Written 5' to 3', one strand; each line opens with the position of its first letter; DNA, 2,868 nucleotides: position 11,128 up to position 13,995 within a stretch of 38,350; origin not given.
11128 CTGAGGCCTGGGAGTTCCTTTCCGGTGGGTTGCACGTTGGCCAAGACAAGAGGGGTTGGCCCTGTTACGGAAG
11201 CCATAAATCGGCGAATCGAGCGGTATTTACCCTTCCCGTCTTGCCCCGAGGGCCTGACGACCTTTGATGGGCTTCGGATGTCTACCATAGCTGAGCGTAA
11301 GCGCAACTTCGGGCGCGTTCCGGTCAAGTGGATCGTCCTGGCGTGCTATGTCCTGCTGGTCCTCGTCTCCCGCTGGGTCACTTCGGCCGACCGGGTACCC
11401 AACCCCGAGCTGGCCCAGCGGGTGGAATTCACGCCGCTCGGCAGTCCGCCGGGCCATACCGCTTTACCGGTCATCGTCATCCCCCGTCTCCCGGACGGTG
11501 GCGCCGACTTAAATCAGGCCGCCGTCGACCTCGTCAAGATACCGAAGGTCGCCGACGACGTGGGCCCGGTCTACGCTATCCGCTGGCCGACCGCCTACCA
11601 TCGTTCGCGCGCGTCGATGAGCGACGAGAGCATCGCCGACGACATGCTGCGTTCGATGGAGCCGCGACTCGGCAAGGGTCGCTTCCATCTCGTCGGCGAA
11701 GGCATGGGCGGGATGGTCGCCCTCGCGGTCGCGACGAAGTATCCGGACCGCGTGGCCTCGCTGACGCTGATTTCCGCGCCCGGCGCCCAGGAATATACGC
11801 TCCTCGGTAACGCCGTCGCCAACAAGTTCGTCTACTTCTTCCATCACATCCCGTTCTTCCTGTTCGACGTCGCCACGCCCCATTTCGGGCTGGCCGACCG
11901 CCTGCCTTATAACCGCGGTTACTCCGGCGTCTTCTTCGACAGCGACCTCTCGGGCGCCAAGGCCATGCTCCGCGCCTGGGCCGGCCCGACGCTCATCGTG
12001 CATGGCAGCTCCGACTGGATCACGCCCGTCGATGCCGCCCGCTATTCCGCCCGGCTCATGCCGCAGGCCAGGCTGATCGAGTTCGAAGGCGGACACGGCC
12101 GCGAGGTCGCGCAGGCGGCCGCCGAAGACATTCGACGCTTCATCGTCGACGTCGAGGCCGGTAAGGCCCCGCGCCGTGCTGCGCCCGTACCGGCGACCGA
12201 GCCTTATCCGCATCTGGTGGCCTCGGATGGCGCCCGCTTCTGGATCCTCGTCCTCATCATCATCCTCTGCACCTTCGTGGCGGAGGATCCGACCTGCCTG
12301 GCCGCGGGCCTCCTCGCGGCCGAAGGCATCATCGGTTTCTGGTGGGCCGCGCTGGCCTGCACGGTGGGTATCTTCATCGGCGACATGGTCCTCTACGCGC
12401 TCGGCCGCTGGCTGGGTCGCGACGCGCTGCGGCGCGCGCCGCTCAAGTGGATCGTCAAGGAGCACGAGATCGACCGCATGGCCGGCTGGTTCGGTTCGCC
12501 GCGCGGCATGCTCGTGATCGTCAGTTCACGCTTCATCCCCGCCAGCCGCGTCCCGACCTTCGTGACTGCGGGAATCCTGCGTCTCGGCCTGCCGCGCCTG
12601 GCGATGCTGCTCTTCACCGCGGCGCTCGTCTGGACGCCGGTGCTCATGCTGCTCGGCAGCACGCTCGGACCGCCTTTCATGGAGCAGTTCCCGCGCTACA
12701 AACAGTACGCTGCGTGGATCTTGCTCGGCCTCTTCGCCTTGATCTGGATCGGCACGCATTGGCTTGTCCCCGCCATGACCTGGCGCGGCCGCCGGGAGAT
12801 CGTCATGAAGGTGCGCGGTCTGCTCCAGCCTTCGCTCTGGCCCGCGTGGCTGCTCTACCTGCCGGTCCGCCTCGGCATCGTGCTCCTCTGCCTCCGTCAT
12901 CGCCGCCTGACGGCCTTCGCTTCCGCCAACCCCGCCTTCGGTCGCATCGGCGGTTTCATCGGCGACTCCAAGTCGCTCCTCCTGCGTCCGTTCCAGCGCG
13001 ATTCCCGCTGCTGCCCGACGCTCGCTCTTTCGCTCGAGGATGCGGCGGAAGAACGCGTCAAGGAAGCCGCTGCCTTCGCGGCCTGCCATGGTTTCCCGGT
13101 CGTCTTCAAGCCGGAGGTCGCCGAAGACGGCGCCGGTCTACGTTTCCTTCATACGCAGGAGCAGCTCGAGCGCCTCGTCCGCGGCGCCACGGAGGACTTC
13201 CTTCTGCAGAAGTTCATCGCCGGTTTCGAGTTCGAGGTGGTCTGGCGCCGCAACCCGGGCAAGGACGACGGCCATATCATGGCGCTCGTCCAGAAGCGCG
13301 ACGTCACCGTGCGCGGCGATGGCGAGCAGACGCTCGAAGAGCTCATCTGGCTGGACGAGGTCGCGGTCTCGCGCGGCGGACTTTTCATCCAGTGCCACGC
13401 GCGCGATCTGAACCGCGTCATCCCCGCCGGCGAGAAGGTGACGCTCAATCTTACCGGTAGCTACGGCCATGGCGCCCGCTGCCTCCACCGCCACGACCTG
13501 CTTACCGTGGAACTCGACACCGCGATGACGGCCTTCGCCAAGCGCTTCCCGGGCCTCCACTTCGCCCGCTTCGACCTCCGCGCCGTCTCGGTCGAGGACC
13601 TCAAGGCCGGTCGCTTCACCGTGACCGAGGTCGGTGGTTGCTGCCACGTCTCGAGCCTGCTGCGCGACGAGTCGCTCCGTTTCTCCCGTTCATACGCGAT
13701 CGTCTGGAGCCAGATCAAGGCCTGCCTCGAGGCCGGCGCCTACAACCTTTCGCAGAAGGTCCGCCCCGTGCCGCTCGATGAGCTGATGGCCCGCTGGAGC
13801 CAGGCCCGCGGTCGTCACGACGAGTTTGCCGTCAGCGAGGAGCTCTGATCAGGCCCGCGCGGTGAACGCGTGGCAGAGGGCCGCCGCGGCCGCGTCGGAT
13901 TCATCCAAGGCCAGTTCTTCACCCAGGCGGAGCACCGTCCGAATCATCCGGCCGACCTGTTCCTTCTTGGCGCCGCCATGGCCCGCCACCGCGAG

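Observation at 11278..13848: Single ORF fusing an alpha/beta-hydrolase fold, a DedA/VTT membrane domain and an ATP-grasp ligase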

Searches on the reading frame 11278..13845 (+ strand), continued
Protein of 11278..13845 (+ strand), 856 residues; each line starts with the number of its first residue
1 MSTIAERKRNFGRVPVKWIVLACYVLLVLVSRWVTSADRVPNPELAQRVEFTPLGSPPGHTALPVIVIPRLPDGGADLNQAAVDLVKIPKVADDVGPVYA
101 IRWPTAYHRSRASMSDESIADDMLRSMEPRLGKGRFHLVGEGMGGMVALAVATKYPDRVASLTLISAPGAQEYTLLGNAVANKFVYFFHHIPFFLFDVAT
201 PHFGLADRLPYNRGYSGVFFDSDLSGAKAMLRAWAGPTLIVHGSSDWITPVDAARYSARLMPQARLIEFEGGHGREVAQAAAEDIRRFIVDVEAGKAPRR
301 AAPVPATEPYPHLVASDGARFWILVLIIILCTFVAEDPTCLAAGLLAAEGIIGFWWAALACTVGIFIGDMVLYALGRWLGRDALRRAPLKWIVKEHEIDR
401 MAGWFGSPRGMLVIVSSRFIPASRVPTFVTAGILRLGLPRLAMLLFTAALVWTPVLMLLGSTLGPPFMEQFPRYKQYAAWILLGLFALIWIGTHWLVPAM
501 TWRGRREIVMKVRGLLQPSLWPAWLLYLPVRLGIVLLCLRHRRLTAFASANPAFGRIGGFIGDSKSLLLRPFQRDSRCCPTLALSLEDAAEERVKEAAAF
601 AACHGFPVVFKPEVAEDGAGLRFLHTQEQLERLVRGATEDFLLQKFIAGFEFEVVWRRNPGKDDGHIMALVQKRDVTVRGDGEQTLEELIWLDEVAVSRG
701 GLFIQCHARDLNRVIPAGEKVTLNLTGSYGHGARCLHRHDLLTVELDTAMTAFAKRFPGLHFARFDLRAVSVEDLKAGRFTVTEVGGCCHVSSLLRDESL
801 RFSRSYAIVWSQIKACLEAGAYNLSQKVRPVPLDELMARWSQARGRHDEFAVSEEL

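Call 28: fold_search(model_id=the predicted structure, library=pdb)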
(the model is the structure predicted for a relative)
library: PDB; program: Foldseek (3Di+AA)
matches with E <= 10: 1943; with E <= 0.001: 1225
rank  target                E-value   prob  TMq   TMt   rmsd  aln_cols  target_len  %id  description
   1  4uhc                  1.6e-09  1.00  0.21  0.60   8.0       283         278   21  Structural studies of a thermophilic esterase from Thermogutta terrifontis (Native) (released 2015-06-10)
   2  4iq4_A                2.6e-09  1.00  0.22  0.40  24.4       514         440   15  Structure of a 16 nm protein cage designed by fusing symmetric oligomeric domains, triple mutant, P21212 form (released 2013-07-24)
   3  4uhd                  2.7e-09  1.00  0.21  0.62   7.8       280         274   21  Structural studies of a thermophilic esterase from Thermogutta terrifontis (acetate bound) (released 2015-06-10)
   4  4uhh                  3.7e-09  1.00  0.20  0.57   8.0       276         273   21  Structural studies of a thermophilic esterase from Thermogutta terrifontis (cacodylate complex) (released 2015-06-10)
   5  4uhe                  4.6e-09  1.00  0.21  0.61   7.9       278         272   21  Structural studies of a thermophilic esterase from Thermogutta terrifontis (malate bound) (released 2015-06-10)
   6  4qes_A                4.8e-09  1.00  0.21  0.39  25.2       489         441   15  Structure of a 16 nm protein cage designed by fusing symmetric oligomeric domains, quadruple mutant, I222 form (released 2015-05-20)
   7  7dq9_A                1.6e-08  1.00  0.21  0.62   7.8       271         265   20  Crystal structure of a type-A feruloyl esterase from gut Alistipes shahii (released 2021-12-22)
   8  7dq9_C                2.7e-08  1.00  0.21  0.63   6.8       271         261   20  Crystal structure of a type-A feruloyl esterase from gut Alistipes shahii (released 2021-12-22)
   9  7ots_A                3.0e-08  1.00  0.23  0.63   6.5       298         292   21  Crystal structure of human Monoacylglycerol Lipase ABHD6 in complex with oleic acid and octyl glucoside (released 2021-06-23)
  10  7ta5                  5.7e-08  1.00  0.22  0.31   5.4       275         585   14  Crystal structure of cyanophycin synthetase 2 from Gloeothece citriformis (released 2022-03-02)
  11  7wae_A                7.1e-08  1.00  0.23  0.23   5.8       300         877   16  Trichodesmium erythraeum cyanophycin synthetase 1 (TeCphA1) with ATPgammaS, 4x(beta-Asp-Arg), and aspartate (released 2022-09-07)
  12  7ots_B                8.5e-08  1.00  0.23  0.62   6.7       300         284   22  Crystal structure of human Monoacylglycerol Lipase ABHD6 in complex with oleic acid and octyl glucoside (released 2021-06-23)
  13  1va4_A                8.9e-08  1.00  0.21  0.60   8.2       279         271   20  Pseudomonas fluorescens aryl esterase (released 2004-07-06)
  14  1hkh_A                8.9e-08  1.00  0.21  0.59   8.2       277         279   20  unligated gamma lactamase from an Aureobacterium species (released 2004-03-30)
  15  3qit_B                9.8e-08  1.00  0.21  0.56   8.6       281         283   17  Thioesterase Domain From Curacin Biosynthetic Pathway (released 2011-03-09)
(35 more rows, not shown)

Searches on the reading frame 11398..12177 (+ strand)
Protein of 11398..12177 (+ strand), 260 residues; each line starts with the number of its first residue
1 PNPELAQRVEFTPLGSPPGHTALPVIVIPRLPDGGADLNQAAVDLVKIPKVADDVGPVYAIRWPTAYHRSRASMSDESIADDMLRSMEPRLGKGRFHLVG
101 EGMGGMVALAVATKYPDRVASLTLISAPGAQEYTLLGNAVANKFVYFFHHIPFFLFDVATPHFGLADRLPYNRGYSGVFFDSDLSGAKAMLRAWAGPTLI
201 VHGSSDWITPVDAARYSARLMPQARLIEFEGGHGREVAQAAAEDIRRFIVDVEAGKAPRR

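Call 43: search_solved_structures(query=window:11398-12177:+, max_evalue=0.001, show_alignments=3)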
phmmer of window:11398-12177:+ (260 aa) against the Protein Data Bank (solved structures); distinct sequences matched with E-value up to 0.001: 39.
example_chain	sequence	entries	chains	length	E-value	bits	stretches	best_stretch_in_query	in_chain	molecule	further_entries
11tv_D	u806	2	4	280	2.5e-09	40.4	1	65-127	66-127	alpha/beta-hydrolase macrolide esterase EstX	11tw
8pzg_A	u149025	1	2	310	1e-07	35.1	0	80-127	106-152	ORF17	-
4nvr_A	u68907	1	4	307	3.6e-07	33.3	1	72-162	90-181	Putative acyltransferase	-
6eb3_A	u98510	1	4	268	5.7e-07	32.7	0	90-130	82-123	Est1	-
8v16_C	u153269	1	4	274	6.1e-07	32.6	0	90-130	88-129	Esterase 1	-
5jz9_A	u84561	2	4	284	1.1e-06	31.8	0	82-131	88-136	4,5:9,10-diseco-3-hydroxy-5,9,17-trioxoandrosta-1(10),2-diene-4-oate hydrolase | 2-hydroxy-6-oxo-6-phenylhexa-2,4-dienoate hydrolase BphD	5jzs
2wud_A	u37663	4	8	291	1.1e-06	31.7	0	82-131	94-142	2-HYDROXY-6-OXO-6-PHENYLHEXA-2,4-DIENOATE HYDROLASE BPHD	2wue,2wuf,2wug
5jzb_A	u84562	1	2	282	1.1e-06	31.7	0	82-131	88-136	4,5:9,10-diseco-3-hydroxy-5,9,17-trioxoandrosta-1(10),2-diene-4-oate hydrolase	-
7zjt_A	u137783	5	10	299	1.2e-06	31.7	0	82-131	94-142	4,5:9,10-diseco-3-hydroxy-5,9,17-trioxoandrosta-1(10),2-diene-4-oate hydrolase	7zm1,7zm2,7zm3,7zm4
2vf2_A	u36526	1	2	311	1.4e-06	31.4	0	82-131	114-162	2-HYDROXY-6-OXO-6-PHENYLHEXA-2,4-DIENOATE HYDROLASE BPHD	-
4uhc_A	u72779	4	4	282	3.2e-06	30.2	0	77-126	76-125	ESTERASE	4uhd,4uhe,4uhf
7ots_A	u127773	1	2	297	4.3e-06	29.8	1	69-132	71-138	Monoacylglycerol lipase ABHD6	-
4uhh_A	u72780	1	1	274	4.5e-06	29.7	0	77-126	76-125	ESTERASE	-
7dq9_A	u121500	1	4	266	4.8e-06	29.6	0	77-130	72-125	Predicted hydrolases or acyltransferases (Alpha/beta hydrolase superfamily)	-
1iun_A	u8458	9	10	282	5.6e-06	29.4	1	76-240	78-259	meta-Cleavage product hydrolase | 2-hydroxy-6-oxo-7-methylocta-2,4-dienoate hydrolase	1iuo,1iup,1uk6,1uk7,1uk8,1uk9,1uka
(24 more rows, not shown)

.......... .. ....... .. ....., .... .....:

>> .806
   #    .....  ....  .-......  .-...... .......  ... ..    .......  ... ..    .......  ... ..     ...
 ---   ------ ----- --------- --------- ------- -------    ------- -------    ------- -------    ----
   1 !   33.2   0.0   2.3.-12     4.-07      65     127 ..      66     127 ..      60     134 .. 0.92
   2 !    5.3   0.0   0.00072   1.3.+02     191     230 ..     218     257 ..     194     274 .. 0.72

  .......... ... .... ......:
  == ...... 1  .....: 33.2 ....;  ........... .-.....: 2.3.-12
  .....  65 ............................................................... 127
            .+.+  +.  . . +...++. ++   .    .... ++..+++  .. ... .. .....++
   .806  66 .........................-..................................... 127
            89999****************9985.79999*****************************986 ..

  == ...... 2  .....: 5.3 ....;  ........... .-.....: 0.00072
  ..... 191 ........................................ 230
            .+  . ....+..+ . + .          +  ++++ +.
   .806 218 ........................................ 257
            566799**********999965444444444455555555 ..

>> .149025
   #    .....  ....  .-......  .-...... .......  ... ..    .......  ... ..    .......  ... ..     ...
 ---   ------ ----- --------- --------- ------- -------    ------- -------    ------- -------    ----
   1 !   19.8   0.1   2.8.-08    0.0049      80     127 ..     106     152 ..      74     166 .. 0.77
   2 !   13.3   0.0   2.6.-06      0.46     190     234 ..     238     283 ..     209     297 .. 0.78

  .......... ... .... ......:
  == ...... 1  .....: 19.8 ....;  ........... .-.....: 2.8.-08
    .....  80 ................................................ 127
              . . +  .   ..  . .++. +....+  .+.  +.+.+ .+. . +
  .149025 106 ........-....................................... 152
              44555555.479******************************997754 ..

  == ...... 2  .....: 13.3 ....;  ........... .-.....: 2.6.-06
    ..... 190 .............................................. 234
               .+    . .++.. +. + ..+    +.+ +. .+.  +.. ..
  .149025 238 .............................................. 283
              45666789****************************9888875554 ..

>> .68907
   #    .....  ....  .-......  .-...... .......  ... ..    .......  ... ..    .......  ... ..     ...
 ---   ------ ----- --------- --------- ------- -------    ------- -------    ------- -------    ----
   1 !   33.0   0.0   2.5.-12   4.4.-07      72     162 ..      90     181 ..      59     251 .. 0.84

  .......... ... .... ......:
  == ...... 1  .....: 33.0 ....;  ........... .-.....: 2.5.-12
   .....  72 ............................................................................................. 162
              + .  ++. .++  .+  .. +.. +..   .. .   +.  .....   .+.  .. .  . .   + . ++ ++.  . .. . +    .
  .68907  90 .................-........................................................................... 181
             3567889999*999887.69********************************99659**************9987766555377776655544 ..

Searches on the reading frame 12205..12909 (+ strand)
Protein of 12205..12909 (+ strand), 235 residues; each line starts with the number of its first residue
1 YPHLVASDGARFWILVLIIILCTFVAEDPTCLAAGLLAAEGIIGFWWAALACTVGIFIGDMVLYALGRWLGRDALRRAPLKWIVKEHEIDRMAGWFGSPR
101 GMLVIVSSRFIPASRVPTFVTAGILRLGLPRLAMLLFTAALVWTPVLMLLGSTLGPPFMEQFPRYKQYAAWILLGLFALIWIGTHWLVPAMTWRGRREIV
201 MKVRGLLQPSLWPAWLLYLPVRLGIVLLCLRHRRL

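Call 36: search_solved_structures(query=window:12205-12909:+, max_evalue=1, show_alignments=2)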
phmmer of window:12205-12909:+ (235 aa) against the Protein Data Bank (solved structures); distinct sequences matched with E-value up to 1: 0.
